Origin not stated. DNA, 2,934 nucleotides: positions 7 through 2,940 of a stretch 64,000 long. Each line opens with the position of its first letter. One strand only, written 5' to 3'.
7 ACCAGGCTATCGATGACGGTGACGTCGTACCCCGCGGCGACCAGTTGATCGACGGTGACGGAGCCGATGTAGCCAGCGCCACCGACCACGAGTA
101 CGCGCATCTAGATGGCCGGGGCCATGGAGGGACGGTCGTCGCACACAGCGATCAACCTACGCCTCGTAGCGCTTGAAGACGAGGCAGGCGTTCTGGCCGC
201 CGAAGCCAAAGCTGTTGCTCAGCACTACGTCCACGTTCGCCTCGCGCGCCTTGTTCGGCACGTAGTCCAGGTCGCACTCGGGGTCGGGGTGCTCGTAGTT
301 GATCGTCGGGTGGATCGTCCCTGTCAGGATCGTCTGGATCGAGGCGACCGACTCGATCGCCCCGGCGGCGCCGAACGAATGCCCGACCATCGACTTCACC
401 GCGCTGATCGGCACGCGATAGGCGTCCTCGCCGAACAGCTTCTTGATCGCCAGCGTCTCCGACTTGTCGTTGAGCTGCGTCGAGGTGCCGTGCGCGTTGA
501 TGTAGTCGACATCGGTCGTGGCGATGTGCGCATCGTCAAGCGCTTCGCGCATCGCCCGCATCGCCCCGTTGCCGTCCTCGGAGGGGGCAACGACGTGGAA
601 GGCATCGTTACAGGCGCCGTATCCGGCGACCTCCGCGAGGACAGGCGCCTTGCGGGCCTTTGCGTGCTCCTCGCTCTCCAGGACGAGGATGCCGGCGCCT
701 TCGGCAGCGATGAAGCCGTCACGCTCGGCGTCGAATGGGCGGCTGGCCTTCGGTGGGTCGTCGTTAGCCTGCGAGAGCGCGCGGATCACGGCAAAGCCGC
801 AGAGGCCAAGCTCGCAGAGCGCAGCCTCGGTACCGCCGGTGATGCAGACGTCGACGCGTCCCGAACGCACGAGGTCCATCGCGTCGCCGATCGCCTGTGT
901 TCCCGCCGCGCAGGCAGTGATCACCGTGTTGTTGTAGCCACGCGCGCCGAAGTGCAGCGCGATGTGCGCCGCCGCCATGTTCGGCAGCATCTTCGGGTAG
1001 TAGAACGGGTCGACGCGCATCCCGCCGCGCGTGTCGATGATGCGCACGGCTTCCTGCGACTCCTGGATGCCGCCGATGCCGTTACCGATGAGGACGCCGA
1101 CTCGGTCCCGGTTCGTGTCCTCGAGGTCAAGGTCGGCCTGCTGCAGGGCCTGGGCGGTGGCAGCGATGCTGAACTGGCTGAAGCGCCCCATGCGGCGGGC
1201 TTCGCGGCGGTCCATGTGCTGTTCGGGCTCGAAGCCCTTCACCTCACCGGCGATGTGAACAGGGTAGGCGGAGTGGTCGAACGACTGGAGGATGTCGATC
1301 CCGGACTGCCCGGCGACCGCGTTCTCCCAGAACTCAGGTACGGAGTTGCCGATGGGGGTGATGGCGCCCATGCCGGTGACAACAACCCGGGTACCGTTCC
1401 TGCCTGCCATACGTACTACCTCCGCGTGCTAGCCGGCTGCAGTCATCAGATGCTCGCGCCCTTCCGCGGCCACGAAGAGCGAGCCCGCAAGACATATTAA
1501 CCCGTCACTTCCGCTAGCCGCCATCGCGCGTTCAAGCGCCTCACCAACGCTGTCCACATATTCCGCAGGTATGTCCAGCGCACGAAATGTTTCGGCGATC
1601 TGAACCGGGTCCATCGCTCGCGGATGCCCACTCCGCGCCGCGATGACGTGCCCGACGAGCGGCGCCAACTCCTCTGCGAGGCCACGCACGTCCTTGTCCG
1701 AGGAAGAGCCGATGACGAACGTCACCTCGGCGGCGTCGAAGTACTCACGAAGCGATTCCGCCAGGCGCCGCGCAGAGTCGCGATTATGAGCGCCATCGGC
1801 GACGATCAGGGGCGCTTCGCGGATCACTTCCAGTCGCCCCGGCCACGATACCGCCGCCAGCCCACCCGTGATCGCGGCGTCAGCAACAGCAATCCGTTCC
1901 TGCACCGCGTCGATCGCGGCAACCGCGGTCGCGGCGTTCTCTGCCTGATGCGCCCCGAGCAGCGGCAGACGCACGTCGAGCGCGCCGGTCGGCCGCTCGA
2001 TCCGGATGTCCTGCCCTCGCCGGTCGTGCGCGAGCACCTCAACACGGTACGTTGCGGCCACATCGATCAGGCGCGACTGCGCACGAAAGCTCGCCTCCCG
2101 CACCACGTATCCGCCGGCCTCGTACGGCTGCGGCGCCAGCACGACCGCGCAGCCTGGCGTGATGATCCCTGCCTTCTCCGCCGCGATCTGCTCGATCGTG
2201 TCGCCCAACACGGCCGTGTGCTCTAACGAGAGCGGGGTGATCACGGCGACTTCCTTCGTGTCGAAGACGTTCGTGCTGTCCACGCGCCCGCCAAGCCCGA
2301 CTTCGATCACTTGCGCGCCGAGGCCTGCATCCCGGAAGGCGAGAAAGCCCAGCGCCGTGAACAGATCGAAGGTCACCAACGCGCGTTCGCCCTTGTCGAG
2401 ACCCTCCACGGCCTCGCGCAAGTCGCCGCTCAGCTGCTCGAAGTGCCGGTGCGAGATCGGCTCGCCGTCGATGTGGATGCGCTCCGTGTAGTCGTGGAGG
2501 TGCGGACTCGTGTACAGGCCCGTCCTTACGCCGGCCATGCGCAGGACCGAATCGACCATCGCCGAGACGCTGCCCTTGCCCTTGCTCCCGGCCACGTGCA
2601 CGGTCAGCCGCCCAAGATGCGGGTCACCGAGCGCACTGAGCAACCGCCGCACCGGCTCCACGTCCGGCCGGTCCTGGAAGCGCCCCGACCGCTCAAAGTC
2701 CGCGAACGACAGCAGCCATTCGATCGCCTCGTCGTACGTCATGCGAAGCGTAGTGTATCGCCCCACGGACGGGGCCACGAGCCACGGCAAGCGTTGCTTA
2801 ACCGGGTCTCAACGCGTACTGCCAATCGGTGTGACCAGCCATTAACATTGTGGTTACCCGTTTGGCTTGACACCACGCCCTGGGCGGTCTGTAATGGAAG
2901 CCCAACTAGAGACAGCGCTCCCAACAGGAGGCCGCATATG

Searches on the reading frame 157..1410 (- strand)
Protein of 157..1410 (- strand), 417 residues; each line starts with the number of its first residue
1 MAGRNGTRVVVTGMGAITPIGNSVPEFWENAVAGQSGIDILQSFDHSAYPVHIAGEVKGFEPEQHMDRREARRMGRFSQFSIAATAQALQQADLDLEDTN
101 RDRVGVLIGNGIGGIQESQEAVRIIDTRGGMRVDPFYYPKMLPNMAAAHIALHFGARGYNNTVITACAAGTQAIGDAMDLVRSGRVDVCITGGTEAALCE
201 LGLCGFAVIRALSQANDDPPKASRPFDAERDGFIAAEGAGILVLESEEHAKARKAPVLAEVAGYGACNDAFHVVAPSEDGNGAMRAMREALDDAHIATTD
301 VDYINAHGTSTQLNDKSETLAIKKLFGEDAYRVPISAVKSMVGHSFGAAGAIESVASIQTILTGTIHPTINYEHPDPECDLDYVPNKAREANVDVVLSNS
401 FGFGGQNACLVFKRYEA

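Call 28: search_protein_families(library=pfam, proteins=[window:157-1410:-], max_evalue=0.0001)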
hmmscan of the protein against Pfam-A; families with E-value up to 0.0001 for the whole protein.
window:157-1410:- (417 aa): 3 families
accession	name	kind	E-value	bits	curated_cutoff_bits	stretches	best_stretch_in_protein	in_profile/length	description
PF00109.32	ketoacyl-synt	-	7.4e-52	176.9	20.8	1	8-250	3-252/252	Beta-ketoacyl synthase, N-terminal domain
PF02801.28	Ketoacyl-synt_C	-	3e-35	121.2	20.8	1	258-373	1-119/119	Beta-ketoacyl synthase, C-terminal domain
PF00108.29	Thiolase_N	-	2.8e-05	24.1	26.4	0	147-195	65-113/260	Thiolase, N-terminal domain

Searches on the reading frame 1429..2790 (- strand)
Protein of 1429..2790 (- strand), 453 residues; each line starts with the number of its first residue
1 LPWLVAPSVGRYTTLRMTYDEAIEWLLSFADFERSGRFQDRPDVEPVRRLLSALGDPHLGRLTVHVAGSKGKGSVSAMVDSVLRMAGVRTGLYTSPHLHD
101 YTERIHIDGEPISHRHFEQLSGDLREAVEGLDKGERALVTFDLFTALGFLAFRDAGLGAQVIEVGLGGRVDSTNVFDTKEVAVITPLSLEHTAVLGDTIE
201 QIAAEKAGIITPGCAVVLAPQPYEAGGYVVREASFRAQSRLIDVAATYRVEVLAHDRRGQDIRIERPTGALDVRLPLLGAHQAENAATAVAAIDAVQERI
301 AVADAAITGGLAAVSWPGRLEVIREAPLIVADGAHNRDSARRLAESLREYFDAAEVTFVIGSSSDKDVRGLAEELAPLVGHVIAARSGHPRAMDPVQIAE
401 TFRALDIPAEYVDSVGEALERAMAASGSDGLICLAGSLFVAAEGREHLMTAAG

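Call 28: search_protein_families(library=pfam, proteins=[window:1429-2790:-], max_evalue=0.0001)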
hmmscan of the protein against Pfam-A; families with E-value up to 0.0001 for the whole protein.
window:1429-2790:- (453 aa): 2 families
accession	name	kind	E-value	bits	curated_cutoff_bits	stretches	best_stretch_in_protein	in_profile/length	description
PF02875.26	Mur_ligase_C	-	2.6e-18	67.5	28.4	1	318-437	1-126/127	Mur ligase, glutamate ligase domain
PF08245.18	Mur_ligase_M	-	3.5e-11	43.9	24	1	152-292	52-199/200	Mur ligase middle domain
